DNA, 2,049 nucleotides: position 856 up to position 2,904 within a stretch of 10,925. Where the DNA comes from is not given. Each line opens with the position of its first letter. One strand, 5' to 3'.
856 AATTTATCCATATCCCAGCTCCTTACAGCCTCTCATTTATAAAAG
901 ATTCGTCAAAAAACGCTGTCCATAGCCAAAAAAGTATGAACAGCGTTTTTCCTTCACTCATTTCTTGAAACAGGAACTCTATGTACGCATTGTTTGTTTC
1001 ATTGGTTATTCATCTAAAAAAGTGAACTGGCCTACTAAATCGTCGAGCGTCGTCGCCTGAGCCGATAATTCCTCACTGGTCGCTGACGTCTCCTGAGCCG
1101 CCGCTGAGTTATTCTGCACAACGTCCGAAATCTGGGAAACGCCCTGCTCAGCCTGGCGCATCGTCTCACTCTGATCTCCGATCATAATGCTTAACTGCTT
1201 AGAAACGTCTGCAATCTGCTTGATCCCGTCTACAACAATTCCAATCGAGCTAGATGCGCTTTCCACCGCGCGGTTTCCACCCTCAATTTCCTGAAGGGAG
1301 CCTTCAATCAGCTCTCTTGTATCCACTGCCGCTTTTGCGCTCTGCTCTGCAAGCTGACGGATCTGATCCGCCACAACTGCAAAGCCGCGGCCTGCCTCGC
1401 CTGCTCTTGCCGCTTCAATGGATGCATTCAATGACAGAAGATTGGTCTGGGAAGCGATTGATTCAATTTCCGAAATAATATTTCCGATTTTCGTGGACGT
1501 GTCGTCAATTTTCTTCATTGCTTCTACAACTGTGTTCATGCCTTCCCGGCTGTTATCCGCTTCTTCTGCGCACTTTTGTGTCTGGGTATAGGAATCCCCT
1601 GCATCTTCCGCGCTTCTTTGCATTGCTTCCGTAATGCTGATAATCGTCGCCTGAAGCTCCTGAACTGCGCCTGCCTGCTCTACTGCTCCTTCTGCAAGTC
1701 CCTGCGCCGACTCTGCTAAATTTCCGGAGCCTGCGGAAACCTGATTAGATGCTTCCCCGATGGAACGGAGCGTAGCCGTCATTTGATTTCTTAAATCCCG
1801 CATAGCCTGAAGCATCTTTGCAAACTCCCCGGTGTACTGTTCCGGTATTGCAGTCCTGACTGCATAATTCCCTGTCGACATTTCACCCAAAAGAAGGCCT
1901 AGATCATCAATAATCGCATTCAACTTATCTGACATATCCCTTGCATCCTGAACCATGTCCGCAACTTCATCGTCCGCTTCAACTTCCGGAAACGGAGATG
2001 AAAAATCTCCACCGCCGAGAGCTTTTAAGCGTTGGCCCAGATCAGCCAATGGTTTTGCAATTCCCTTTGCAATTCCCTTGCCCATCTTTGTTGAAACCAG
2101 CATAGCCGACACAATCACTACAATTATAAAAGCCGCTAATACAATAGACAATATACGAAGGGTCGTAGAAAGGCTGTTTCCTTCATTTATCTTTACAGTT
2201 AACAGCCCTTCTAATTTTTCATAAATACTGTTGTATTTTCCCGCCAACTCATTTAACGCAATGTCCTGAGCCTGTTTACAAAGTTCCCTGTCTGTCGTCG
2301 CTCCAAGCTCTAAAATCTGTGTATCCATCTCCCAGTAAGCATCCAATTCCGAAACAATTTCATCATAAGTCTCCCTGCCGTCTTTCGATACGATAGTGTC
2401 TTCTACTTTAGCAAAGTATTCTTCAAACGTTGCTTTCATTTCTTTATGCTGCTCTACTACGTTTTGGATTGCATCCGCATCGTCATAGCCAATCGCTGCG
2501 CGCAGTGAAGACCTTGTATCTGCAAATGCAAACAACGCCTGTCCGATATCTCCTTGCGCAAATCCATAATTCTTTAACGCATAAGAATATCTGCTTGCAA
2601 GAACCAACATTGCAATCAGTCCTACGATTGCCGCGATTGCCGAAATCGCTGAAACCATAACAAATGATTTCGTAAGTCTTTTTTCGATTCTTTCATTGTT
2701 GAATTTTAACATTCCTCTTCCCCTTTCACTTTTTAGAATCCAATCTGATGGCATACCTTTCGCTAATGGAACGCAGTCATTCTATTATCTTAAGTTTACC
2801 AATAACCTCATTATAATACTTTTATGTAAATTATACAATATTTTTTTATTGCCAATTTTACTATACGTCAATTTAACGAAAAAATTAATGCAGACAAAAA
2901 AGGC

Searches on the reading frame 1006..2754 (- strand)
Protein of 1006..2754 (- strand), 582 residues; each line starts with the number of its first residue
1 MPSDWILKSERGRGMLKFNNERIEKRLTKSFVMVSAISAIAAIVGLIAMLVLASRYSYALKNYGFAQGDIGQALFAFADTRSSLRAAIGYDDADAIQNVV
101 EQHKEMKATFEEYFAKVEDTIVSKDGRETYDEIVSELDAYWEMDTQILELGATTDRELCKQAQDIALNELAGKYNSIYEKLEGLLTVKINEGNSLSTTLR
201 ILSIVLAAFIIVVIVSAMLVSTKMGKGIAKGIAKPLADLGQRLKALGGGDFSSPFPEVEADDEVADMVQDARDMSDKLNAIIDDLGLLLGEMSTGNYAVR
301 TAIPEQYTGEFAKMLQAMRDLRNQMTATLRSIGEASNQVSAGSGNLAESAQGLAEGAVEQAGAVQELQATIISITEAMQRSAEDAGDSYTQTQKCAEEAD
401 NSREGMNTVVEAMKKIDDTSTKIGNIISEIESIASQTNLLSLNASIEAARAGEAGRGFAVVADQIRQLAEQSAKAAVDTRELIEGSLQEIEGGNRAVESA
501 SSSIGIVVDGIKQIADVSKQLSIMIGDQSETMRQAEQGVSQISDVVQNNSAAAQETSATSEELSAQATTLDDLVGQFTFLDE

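Call 5: search_protein_families(library=pfam, proteins=[window:1006-2754:-], max_evalue=0.1)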
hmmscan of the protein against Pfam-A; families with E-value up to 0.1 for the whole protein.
window:1006-2754:- (582 aa): 5 families
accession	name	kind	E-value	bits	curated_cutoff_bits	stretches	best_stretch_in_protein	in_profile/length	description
PF00015.26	MCPsignal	-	3.8e-35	121.7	34.6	1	392-545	4-171/172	Methyl-accepting chemotaxis protein (MCP) signalling domain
PF12729.13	4HB_MCP_1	-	7.7e-14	52.1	27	1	22-195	3-173/181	Four helix bundle sensory module for signal transduction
PF00672.30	HAMP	-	9.3e-07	29.5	25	1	228-279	2-52/53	HAMP domain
PF19775.4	DUF6261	-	0.028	14.8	27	0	278-338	74-136/154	Family of unknown function (DUF6261)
PF08614.16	ATG16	-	0.029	15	33.7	0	310-415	75-176/200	Autophagy protein 16 (ATG16)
